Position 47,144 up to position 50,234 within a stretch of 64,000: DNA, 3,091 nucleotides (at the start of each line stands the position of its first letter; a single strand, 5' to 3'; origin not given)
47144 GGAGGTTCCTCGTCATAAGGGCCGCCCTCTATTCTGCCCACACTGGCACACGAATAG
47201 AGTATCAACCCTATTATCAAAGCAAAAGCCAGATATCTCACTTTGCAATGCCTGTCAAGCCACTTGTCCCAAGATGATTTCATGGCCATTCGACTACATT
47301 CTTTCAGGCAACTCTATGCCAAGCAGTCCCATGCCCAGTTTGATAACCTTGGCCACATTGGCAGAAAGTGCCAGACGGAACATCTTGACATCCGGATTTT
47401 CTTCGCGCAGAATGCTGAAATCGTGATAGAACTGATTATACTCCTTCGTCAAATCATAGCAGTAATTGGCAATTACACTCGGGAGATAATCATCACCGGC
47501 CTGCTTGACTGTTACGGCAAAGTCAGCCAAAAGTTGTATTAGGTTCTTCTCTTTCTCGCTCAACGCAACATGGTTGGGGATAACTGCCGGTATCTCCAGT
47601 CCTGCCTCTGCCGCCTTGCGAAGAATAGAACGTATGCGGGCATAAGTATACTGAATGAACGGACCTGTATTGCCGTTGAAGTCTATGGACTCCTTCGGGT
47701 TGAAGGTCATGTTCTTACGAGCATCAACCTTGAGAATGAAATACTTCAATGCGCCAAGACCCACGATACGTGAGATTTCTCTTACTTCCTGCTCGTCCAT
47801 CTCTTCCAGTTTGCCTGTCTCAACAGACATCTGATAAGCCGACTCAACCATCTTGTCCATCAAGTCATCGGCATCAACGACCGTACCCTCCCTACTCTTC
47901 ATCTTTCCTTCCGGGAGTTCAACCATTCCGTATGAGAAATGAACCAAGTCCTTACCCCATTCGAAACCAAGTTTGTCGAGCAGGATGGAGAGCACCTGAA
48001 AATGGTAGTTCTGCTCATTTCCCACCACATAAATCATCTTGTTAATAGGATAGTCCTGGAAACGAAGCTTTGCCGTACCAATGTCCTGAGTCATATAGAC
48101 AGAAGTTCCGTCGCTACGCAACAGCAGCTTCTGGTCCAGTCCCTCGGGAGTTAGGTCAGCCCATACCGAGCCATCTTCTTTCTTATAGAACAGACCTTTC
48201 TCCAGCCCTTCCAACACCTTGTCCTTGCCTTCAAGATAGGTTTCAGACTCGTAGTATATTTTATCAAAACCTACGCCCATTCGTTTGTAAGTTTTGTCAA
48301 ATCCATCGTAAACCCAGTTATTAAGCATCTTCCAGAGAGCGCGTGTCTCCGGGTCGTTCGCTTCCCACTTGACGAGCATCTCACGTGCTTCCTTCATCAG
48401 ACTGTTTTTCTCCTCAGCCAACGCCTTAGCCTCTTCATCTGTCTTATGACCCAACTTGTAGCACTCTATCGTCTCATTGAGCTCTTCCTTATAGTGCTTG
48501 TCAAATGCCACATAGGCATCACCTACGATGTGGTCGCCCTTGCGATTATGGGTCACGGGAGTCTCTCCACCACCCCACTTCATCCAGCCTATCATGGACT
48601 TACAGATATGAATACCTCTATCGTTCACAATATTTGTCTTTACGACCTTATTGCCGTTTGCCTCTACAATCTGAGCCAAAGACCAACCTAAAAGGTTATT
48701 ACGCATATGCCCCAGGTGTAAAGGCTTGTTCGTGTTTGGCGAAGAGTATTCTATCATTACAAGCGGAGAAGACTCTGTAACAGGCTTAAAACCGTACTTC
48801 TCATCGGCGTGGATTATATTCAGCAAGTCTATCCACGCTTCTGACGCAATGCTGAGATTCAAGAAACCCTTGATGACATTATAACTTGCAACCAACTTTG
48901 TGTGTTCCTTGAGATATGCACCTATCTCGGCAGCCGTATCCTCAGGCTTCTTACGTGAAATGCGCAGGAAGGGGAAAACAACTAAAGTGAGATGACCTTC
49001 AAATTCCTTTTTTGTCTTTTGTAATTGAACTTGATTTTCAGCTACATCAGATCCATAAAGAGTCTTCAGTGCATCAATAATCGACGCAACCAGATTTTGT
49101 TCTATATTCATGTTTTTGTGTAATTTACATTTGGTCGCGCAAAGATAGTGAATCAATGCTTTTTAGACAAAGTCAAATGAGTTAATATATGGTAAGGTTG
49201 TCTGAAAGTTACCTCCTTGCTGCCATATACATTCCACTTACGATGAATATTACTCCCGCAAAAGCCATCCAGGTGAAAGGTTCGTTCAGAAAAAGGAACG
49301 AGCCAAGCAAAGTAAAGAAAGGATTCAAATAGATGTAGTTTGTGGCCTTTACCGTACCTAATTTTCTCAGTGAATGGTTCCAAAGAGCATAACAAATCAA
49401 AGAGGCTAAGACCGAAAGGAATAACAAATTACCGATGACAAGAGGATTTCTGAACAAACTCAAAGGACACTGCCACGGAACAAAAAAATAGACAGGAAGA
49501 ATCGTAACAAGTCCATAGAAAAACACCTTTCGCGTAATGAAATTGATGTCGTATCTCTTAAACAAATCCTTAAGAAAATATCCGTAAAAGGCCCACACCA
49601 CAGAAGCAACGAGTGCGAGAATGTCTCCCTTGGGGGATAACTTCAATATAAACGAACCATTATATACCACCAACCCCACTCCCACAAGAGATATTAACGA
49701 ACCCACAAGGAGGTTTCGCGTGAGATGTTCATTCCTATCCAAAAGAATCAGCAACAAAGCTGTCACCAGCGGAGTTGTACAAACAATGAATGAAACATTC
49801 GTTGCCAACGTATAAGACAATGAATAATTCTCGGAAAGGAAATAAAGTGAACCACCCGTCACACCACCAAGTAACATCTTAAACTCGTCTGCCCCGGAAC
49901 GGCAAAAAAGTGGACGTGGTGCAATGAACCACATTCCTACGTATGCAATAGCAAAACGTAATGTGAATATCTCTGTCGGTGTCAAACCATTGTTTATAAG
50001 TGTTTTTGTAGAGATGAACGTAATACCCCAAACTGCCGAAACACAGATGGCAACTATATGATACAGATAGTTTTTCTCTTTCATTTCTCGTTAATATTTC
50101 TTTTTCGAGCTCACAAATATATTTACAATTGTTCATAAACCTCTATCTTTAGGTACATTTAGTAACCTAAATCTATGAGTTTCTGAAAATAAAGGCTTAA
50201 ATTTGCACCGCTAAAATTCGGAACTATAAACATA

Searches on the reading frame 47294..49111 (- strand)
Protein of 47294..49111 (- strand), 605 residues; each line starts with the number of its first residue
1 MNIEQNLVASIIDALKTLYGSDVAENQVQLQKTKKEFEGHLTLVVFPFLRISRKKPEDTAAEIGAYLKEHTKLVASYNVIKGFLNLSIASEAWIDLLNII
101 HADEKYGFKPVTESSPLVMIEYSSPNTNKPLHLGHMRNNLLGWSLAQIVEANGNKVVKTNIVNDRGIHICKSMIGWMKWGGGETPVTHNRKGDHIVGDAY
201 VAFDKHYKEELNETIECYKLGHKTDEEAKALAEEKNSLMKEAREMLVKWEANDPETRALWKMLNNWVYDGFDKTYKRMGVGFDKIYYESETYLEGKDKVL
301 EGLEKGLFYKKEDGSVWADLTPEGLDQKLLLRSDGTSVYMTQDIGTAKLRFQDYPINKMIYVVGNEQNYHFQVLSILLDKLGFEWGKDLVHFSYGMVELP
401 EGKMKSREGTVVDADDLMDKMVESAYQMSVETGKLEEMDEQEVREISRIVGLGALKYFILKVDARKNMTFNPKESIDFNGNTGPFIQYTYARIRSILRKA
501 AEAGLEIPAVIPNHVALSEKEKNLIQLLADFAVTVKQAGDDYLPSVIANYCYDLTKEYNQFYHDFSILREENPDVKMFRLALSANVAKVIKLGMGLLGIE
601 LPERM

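Call 71: search_protein_families(library=ncbifam, proteins=[window:47294-49111:-], max_evalue=0.00001)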
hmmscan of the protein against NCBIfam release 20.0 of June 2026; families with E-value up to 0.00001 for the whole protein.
window:47294-49111:- (605 aa): 4 families
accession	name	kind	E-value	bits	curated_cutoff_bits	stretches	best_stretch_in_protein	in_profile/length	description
TIGR00456.1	argS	equivalog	1.2e-131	439.9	261.65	1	6-605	4-569/569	arginine--tRNA ligase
NF002446.0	PRK01611.3-3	equivalog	4.3e-97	325.9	399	1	22-605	24-636/636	arginine--tRNA ligase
NF002447.0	PRK01611.3-4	equivalog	2.1e-80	270.9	460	2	357-605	360-613/613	arginine--tRNA ligase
NF045898.1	ArgS_rel_codon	equivalog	1.6e-15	57.4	340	1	421-605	145-327/327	ArgS-related anticodon-binding protein NrtL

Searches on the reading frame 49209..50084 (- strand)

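Call 71: search_protein_families(library=ncbifam, proteins=[window:49209-50084:-], max_evalue=0.00001)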
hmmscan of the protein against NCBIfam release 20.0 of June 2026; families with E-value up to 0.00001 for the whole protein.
window:49209-50084:- (291 aa): 5 families
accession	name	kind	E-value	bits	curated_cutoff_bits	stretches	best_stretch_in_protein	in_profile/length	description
TIGR00950.1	2A78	equivalog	4.2e-23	82.1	230.2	1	19-284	1-262/264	carboxylate/amino acid/amine transporter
NF008432.0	PRK11272.1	equivalog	4.1e-09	36.1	270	1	13-286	16-283/294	drug/metabolite exporter YedA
NF008523.0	PRK11453.1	equivalog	4.7e-09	36.3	472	1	10-287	7-284/299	O-acetylserine/cysteine exporter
NF050091.1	ArAmAcExpYddG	equivalog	6.1e-08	32.5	300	1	13-290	9-284/285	aromatic amino acid exporter YddG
NF008676.0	PRK11689.1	equivalog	1.1e-07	31.3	194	1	87-285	86-284/297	aromatic amino acid DMT transporter YddG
